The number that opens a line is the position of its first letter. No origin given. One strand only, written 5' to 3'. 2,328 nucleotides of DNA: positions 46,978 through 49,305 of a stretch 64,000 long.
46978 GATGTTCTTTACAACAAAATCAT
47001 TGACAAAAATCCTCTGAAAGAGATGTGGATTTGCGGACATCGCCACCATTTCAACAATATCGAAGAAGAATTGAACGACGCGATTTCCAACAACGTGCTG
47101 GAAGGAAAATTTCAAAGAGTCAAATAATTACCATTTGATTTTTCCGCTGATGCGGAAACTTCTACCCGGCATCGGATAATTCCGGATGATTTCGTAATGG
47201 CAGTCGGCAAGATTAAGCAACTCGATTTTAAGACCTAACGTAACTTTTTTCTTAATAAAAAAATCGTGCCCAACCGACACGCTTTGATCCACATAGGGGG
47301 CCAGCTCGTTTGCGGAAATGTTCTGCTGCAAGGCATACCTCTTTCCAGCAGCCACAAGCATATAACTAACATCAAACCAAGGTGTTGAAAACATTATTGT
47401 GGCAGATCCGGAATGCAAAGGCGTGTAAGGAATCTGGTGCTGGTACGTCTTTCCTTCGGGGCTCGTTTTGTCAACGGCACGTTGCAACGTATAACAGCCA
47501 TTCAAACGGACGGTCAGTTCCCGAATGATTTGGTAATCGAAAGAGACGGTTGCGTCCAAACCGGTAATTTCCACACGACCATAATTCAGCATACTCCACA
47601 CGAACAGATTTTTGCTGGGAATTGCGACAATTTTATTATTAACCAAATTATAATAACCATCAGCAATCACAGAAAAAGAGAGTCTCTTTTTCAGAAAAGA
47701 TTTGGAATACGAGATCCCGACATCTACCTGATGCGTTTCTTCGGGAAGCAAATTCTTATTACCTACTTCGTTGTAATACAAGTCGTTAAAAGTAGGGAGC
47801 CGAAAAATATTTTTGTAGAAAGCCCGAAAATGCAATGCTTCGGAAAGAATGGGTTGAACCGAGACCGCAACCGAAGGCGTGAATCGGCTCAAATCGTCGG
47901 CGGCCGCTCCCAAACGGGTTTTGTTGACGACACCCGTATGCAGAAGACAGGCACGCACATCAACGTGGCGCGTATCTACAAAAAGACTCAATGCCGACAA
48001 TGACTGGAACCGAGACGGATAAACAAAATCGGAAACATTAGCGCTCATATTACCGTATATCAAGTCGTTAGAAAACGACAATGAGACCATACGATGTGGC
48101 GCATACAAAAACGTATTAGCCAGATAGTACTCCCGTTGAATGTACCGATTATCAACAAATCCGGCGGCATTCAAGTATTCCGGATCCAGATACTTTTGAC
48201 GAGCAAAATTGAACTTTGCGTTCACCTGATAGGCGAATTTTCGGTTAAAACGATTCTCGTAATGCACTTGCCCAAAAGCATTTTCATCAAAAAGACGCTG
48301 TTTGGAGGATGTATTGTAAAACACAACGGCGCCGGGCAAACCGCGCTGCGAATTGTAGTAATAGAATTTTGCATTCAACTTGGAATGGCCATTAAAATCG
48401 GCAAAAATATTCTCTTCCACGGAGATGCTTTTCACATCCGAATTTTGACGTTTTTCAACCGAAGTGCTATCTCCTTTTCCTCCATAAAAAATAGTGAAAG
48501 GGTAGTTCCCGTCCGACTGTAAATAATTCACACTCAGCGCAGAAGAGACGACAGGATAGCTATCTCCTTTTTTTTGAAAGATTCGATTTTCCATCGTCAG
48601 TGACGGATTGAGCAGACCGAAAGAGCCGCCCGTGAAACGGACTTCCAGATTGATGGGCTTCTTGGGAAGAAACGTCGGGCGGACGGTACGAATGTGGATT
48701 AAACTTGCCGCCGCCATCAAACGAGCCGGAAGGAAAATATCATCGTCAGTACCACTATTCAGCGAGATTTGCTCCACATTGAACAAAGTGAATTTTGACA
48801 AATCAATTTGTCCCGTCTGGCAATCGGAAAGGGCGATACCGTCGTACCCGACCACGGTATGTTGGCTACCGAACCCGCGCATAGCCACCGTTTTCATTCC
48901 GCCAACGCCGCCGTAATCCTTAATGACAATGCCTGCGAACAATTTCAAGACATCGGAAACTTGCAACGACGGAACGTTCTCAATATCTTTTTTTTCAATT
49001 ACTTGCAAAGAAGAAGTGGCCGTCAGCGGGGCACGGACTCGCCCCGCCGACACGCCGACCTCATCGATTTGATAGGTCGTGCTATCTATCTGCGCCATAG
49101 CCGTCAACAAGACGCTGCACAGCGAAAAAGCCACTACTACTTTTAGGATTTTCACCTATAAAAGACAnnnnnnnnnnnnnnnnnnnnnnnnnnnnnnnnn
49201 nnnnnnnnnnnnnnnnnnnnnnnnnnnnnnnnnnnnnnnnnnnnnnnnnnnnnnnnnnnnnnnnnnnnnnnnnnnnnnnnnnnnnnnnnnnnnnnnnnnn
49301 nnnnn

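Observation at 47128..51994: Cobalamin-riboswitch operon that pairs a BtuB-like receptor and a beta-propeller lipoprotein with a T9SS-sorted protein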

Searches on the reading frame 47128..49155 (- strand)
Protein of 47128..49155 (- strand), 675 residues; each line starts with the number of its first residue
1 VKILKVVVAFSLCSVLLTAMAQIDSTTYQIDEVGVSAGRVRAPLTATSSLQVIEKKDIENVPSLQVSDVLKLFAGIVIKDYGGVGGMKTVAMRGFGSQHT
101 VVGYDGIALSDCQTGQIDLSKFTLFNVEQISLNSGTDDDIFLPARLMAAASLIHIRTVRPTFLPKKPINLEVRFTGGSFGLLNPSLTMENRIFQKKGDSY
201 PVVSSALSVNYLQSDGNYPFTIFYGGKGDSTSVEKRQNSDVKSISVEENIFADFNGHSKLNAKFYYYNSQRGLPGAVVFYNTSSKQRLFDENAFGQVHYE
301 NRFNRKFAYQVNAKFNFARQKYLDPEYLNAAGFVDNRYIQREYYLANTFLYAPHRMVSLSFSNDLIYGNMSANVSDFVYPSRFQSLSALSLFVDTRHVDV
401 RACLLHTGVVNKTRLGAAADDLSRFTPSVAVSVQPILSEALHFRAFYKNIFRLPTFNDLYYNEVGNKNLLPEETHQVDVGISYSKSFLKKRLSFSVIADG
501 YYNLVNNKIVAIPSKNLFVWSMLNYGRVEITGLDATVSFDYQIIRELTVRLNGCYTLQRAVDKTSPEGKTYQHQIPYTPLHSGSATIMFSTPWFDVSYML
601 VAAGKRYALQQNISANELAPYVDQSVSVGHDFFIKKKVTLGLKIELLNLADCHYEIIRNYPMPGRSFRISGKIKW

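Call 5: search_protein_families(library=pfam, proteins=[window:47128-49155:-], max_evalue=0.1)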
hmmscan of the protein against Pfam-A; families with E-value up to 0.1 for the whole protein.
window:47128-49155:- (675 aa): 3 families
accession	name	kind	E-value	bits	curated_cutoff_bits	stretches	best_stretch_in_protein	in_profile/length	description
PF00593.30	TonB_dep_Rec_b-barrel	-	2.8e-25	90.5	27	1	252-642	22-431/436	TonB dependent receptor-like, beta-barrel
PF07715.20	Plug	-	2.1e-13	51.2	23.9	1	45-136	4-94/107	TonB-dependent Receptor Plug Domain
PF14905.12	OMP_b-brl_3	-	7.3e-08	32.3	27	1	447-643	182-369/408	Outer membrane protein beta-barrel family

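Call 6: search_protein_families(library=ncbifam, proteins=[window:47128-49155:-], max_evalue=0.1)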
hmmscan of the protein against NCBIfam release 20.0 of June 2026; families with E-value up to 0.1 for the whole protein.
window:47128-49155:- (675 aa): 11 families
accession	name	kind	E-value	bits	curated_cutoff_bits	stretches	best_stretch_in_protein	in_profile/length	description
TIGR01779.1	TonB-B12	equivalog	2.5e-30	105.6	599.7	2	437-671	397-610/614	TonB-dependent vitamin B12 receptor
NF007926.1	PRK10641.1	equivalog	5.2e-23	81.4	836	2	12-132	8-131/617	TonB-dependent vitamin B12 receptor BtuB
TIGR01783.1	TonB-siderophor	subfamily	4.2e-13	48.8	223.5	2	48-171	4-121/649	TonB-dependent siderophore receptor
TIGR04056.1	OMP_RagA_SusC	subfamily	2e-10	39.7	368.25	2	458-573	642-755/981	SusC/RagA family TonB-linked outer membrane protein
NF049945.1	TonB_dep_FCYXU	equivalog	2.2e-07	29.9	825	1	2-173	8-182/697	TonB-dependent receptor, FCYXU motif-type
NF007478.2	PRK10064.1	equivalog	3e-06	25.8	745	1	5-109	5-108/663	catecholate siderophore receptor CirA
NF010010.0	PRK13483.1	equivalog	4.5e-05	21.6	927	1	5-109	7-110/660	ligand-gated channel protein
NF010012.0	PRK13486.1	equivalog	0.00016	20.2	924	1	462-589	463-578/696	TonB-dependent receptor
NF010038.0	PRK13513.1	equivalog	0.00041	19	942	1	15-108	21-111/659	ligand-gated channel protein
NF050067.1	TonBEntbctnRecCfrA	equivalog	0.0039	15.5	1200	1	10-106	6-102/698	TonB-dependent ferric enterobactin receptor CfrA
NF049944.1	TonB_dep_PUIUD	equivalog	0.005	15.2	850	1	615-674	626-685/686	TonB-dependent receptor, PUIUD motif-type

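Call 9: search_solved_structures(query=window:47128-49155:-, max_evalue=0.001)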
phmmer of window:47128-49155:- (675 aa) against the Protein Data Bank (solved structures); distinct sequences matched with E-value up to 0.001: 10.
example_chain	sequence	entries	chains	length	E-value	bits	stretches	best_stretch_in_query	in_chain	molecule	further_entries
8blw_A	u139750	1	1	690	1.3e-180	605.6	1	7-671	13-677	Vitamin B12 transporter BtuB1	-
8bmx_C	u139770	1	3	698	3.4e-20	75.7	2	444-669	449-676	Putative TonB-linked outer membrane receptor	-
8p97_A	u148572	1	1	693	2.4e-19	72.9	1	444-669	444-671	TonB-dependent receptor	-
8p98_A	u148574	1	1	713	2.7e-19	72.8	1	444-669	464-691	Vitamin B12 transporter BtuB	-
3rgn_A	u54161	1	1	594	1.3e-11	47.3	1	31-140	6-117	Vitamin B12 transporter BtuB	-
1nqf_A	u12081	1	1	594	1.9e-11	46.8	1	31-140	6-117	Vitamin B12 receptor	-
1nqe_A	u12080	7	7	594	2.1e-11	46.6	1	31-140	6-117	Vitamin B12 receptor | Vitamin B12 transporter btuB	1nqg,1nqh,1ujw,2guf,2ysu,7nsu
3rgm_A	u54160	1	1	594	2.1e-11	46.6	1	31-140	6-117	Vitamin B12 transporter BtuB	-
2gsk_A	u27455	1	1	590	2.5e-11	46.4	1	33-140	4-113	Vitamin B12 transporter btuB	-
3m8b_A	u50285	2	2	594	4.3e-11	45.6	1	36-140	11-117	Vitamin B12 transporter btuB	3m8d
